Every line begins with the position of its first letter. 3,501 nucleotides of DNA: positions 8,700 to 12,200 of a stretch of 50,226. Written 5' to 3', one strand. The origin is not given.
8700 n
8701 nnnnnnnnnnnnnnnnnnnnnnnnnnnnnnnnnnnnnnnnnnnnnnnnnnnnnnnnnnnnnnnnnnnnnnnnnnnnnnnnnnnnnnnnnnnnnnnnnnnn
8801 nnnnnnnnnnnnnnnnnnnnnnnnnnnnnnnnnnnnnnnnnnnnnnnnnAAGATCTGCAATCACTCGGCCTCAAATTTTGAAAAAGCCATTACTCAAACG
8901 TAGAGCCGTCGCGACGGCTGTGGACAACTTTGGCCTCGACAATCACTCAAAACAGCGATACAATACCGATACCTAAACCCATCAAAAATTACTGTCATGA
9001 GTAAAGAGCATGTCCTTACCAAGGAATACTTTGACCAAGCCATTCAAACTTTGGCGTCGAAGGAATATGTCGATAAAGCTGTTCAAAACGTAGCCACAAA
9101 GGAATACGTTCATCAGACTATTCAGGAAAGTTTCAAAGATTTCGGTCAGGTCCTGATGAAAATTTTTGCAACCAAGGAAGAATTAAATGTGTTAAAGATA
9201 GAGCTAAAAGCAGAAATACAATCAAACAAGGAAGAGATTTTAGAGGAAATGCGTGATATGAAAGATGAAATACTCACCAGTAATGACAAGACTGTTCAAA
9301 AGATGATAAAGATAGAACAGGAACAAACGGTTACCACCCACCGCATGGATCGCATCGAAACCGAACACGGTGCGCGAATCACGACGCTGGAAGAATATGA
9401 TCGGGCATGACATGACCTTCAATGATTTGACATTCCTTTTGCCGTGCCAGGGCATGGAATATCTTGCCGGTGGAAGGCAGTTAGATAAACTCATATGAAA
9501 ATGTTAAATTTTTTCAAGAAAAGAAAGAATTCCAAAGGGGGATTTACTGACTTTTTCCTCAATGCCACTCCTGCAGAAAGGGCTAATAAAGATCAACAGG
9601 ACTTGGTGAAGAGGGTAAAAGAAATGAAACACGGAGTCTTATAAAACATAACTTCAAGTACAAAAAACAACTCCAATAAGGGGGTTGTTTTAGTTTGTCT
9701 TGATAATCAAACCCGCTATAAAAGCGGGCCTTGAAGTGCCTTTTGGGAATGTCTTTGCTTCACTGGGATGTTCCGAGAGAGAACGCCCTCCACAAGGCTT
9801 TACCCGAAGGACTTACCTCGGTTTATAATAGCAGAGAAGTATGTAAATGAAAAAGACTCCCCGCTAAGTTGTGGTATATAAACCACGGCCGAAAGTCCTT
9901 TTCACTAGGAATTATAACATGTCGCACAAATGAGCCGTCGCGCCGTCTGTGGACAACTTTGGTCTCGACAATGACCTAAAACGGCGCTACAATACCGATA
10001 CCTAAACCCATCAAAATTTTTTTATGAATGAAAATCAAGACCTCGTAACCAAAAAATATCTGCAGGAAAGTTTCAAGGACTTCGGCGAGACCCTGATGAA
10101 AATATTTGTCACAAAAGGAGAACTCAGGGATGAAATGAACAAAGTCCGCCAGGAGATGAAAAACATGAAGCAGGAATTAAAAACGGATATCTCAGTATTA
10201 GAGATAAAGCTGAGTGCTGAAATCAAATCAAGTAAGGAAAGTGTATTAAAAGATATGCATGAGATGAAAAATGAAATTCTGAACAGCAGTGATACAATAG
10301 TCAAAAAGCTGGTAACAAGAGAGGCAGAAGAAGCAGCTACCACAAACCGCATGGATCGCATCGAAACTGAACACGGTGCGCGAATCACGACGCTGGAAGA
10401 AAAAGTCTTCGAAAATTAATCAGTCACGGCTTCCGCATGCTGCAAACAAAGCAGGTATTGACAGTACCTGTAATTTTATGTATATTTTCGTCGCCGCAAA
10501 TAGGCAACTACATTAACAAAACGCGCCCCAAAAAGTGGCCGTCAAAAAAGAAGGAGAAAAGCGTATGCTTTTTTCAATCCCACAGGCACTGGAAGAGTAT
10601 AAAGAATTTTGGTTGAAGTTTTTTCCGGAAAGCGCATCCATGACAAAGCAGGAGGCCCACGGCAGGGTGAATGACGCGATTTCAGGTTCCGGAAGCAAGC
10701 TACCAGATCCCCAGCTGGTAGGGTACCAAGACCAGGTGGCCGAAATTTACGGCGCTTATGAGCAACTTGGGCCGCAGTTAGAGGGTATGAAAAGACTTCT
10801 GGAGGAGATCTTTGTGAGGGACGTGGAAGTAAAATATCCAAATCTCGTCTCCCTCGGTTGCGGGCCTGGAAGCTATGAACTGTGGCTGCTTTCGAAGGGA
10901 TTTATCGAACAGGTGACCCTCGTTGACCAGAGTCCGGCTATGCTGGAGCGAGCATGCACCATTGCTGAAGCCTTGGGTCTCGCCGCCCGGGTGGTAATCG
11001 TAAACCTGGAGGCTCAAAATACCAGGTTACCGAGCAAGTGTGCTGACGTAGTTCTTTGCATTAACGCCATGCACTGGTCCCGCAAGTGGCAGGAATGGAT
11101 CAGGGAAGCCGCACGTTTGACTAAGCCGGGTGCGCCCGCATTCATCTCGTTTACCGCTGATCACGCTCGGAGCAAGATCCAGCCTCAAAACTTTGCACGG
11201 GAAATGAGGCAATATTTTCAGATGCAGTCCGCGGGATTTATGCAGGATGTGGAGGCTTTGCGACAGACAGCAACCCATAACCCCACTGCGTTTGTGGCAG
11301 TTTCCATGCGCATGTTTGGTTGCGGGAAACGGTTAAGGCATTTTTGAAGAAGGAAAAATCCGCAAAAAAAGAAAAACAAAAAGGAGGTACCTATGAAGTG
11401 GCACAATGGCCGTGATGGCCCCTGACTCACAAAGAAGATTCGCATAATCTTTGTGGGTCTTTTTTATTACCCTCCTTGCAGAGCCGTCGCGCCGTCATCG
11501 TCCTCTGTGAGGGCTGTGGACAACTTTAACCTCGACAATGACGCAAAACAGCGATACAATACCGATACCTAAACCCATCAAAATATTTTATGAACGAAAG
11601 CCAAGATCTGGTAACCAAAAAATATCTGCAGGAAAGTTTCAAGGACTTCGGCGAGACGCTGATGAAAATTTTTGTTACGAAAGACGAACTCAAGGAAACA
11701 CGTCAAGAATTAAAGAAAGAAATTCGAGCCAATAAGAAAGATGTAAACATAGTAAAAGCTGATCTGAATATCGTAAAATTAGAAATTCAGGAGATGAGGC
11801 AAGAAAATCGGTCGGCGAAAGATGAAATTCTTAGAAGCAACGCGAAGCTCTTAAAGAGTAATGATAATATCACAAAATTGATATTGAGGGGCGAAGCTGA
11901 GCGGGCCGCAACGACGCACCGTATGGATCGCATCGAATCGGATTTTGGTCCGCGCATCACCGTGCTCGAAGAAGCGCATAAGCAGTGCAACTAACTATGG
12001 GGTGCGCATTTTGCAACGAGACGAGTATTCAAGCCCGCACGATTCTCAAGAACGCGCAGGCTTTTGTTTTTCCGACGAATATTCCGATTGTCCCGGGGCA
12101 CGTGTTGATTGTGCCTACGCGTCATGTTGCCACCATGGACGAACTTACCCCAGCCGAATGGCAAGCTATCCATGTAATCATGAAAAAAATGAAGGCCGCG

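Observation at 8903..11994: Three paralogous coiled-coil genes, each with its own copy of a ~95-bp promoter/leader module, showing mosaic (cassette-like) nucleotide conservation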

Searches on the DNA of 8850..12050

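Call 59: search_rna_families(source=window, start=8850, end=12050, threshold=evalue, max_evalue=1)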
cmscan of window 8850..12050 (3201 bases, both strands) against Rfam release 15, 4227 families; matches with E-value up to 1: 0.
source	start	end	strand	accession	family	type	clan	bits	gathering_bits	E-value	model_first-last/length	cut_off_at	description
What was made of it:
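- On Cis-regulatory RNA (riboswitch, attenuator or thermometer) in the leader: 0 Rfam hits at E<=1 (call 59).
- There are no Rfam matches, even at E<=1 (call 59).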

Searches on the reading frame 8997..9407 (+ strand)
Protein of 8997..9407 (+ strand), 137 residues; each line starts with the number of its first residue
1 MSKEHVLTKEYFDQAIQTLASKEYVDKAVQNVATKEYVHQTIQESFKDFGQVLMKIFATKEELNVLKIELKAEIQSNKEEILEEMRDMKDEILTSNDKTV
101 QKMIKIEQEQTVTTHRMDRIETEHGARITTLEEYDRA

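Call 6: search_protein_families(library=pfam, proteins=[window:8997-9407:+], max_evalue=10)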
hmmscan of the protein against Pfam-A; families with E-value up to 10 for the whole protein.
window:8997-9407:+ (137 aa): 7 families
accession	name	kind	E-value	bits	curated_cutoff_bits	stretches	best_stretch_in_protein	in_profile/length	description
PF04286.17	DUF445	-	0.017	15.5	33.8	1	7-124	121-239/368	Protein of unknown function (DUF445)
PF10455.14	BAR_2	-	0.076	12.7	25.4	1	24-112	168-255/286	Bin/amphiphysin/Rvs domain for vesicular trafficking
PF03993.17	DUF349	-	0.08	13.7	23.9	1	47-109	4-65/75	Domain of Unknown Function (DUF349)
PF17832.7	Pre-PUA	-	0.093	13.8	23.5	1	39-75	22-59/86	Pre-PUA-like domain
PF25753.1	SF0329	-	0.17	12.5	27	1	9-58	84-132/165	SF0329 protein family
PF00435.27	Spectrin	-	0.28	12.1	29.9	1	12-92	17-96/105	Spectrin repeat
PF11594.13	Med28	-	1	10.2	29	1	11-102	9-90/102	Mediator complex subunit 28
